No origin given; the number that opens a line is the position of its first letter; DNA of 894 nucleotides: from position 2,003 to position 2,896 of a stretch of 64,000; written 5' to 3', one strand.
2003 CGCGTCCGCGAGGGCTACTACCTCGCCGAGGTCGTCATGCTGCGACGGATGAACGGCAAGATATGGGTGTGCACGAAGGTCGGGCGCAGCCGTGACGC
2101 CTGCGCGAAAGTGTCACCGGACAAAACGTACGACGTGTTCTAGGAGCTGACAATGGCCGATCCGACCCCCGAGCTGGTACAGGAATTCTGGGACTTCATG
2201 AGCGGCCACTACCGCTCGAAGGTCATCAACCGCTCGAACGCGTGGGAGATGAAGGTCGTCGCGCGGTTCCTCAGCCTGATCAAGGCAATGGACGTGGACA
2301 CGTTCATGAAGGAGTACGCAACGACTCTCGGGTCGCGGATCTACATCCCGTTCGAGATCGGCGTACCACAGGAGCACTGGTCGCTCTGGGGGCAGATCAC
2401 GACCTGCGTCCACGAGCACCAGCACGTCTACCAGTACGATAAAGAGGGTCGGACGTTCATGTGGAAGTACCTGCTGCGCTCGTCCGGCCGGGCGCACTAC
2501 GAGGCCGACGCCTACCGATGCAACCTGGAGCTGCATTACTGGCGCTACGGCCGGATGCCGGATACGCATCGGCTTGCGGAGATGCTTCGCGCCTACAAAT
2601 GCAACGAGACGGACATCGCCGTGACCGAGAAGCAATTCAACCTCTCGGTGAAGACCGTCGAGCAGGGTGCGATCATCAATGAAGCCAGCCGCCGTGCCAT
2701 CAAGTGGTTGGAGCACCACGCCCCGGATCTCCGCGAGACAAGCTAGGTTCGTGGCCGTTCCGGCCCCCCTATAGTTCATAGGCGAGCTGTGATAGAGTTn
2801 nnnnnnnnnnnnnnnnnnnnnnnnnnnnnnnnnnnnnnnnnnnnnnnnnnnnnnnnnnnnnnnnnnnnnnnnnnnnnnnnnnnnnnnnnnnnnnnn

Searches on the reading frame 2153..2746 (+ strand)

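Call 51: search_protein_families(library=phrogs, proteins=[window:2153-2746:+], max_evalue=0.001)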
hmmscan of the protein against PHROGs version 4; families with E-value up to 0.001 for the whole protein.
window:2153-2746:+ (197 aa): 1 family
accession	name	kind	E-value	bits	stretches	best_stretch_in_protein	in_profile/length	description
phrog_13834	-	unknown function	5.5e-59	200.3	1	6-195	21-210/213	-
